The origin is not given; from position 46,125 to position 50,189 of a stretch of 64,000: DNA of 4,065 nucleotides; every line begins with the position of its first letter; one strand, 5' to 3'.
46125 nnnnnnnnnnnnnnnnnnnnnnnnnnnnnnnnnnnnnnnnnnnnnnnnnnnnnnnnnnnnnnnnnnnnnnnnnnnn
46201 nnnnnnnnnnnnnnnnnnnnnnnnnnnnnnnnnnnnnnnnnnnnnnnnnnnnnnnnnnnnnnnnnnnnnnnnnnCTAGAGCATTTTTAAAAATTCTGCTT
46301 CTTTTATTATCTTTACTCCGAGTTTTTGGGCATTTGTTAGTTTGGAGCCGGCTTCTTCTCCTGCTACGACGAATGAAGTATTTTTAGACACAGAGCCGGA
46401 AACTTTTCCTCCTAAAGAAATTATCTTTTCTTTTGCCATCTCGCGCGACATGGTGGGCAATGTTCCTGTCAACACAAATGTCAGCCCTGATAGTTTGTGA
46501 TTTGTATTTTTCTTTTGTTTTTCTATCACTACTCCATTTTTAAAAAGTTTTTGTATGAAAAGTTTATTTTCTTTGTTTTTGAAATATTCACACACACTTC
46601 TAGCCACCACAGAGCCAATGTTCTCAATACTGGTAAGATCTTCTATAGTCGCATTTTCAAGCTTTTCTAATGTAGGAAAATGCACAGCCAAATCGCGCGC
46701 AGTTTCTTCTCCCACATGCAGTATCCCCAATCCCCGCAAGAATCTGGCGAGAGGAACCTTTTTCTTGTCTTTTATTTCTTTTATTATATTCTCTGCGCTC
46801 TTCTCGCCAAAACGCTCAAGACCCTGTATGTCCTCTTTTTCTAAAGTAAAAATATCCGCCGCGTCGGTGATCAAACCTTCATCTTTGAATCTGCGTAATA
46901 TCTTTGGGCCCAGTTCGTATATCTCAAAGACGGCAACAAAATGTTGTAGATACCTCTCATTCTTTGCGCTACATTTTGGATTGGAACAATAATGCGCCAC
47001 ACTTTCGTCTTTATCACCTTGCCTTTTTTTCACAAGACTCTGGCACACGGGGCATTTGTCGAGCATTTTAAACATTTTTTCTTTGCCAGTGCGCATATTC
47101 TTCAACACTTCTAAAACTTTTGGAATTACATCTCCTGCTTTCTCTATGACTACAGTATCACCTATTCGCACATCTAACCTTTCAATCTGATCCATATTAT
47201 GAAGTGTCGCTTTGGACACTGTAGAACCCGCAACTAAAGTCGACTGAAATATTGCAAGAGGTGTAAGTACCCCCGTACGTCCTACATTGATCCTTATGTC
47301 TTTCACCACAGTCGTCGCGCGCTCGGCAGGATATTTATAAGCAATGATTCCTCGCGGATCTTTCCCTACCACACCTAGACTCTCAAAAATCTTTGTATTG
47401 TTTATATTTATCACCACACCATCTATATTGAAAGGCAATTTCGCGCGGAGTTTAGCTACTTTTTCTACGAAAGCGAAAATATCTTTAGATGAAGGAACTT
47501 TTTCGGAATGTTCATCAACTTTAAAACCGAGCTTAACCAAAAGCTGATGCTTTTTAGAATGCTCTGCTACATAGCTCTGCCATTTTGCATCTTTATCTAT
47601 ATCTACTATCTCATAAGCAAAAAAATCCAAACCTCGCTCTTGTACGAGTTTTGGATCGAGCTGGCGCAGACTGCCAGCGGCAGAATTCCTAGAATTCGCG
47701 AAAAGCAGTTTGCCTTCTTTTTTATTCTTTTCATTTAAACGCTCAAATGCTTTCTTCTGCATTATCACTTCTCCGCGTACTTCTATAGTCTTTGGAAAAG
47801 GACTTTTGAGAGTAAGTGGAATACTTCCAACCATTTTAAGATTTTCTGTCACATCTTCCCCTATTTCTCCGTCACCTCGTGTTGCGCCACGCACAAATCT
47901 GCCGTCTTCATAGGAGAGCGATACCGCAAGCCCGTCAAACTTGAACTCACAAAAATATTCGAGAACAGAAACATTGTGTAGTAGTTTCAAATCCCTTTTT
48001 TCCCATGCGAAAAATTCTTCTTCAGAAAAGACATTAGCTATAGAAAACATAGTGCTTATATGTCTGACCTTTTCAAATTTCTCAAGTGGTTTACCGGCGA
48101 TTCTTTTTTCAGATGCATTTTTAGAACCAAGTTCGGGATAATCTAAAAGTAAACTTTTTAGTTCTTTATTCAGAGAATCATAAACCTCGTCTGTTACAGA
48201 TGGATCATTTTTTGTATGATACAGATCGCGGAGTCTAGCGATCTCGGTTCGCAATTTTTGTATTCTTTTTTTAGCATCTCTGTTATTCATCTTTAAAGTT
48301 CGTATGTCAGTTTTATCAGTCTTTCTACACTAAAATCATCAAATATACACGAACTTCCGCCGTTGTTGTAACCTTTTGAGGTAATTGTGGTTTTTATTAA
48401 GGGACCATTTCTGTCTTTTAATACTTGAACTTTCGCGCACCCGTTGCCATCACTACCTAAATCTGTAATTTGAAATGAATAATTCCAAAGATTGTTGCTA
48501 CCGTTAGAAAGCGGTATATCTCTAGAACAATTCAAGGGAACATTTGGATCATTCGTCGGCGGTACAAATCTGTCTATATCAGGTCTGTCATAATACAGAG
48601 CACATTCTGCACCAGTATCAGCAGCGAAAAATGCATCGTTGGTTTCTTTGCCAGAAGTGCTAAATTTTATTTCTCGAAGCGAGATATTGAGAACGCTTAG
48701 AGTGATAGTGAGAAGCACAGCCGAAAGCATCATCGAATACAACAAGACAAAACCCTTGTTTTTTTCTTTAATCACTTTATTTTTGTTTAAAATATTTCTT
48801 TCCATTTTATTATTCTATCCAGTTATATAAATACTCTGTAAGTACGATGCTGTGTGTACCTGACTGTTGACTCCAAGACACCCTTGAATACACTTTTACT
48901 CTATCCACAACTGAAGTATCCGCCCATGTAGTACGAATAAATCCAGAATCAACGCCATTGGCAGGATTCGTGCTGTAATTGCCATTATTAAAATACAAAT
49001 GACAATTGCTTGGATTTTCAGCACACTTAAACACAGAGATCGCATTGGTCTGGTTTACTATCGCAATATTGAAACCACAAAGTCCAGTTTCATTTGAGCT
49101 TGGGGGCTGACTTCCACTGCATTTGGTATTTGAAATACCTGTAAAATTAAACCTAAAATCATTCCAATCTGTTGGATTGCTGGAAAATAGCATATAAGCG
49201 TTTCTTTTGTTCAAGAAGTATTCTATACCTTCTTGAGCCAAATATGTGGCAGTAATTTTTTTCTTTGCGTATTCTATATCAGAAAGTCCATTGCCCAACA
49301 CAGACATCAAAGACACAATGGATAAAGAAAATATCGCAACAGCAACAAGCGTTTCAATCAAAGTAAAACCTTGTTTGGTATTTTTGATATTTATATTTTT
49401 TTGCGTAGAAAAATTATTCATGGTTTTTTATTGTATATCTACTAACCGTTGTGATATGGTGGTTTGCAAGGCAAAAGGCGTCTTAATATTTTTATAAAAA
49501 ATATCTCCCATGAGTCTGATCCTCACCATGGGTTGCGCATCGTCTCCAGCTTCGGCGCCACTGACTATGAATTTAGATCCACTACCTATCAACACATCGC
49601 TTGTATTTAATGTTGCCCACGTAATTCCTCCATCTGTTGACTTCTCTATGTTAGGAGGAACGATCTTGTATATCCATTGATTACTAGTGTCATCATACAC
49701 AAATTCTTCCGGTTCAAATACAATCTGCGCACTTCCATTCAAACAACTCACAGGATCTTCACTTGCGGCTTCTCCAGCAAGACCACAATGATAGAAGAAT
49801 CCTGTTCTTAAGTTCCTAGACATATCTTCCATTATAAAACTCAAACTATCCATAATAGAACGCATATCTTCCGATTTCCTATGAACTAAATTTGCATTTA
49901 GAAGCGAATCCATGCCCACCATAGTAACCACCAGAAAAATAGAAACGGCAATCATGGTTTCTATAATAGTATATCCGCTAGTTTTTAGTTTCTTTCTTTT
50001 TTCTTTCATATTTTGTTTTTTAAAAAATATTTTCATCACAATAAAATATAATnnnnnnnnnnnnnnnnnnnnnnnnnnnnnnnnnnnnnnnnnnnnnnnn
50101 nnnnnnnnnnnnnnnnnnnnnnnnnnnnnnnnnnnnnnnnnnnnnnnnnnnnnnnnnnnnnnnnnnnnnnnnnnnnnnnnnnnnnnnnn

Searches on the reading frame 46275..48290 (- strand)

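Call 74: search_protein_families(library=pfam, proteins=[window:46275-48290:-], max_evalue=0.001)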
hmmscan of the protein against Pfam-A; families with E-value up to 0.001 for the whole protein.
window:46275-48290:- (671 aa): 10 families
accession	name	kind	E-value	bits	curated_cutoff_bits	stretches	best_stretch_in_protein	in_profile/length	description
PF01653.23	DNA_ligase_aden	-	1e-81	274.7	27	1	71-323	3-253/253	NAD-dependent DNA ligase adenylation domain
PF03120.22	DNA_ligase_OB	-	2.4e-31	107.9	32.9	1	326-403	1-78/79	NAD-dependent DNA ligase OB-fold domain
PF12826.13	HHH_2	-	1.4e-21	76.9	27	1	516-577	1-62/64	Helix-hairpin-helix motif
PF00533.33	BRCT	-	5.3e-16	59.1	21.3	1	598-670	4-77/78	BRCA1 C Terminus (BRCT) domain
PF14520.12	HHH_5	-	1.1e-13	51.8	27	2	459-508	9-57/57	Helix-hairpin-helix domain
PF12738.14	PTCB-BRCT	-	5.9e-06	26.6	22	1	612-663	9-60/63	twin BRCT domain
PF03119.21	DNA_ligase_ZBD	-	1.5e-05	25.2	25.8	1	412-442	1-27/27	NAD-dependent DNA ligase C4 zinc finger domain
PF16589.12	BRCT_2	-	8.8e-05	23.2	27.3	1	600-663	3-66/86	BRCT domain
PF22745.1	Nlig-Ia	-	0.00012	23.1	27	1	7-58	3-54/92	DNA ligase-like, N-terminal NAD+-binding domain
PF00633.29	HHH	-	0.00014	22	24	1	540-569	1-30/30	Helix-hairpin-helix motif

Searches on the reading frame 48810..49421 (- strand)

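Call 74: search_protein_families(library=pfam, proteins=[window:48810-49421:-], max_evalue=0.001)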
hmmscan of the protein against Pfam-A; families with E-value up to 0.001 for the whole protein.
window:48810-49421:- (203 aa): 1 family
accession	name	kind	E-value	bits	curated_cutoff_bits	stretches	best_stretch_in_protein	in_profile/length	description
PF07963.17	N_methyl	-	3.7e-07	29.9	21.2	1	14-38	2-26/27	Prokaryotic N-terminal methylation motif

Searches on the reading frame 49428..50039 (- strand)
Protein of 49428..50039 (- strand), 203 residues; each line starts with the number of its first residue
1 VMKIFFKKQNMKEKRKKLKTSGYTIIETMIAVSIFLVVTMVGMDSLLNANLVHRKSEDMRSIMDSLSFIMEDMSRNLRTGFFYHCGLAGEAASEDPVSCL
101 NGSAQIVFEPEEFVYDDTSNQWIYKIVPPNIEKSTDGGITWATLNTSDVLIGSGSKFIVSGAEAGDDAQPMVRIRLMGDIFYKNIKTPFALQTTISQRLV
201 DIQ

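Call 74: search_protein_families(library=pfam, proteins=[window:49428-50039:-], max_evalue=0.001)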
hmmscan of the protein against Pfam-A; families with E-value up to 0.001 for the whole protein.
window:49428-50039:- (203 aa): 1 family
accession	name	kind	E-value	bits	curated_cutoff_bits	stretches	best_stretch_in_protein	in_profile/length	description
PF07963.17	N_methyl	-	0.00098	19.1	21.2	0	19-41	3-25/27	Prokaryotic N-terminal methylation motif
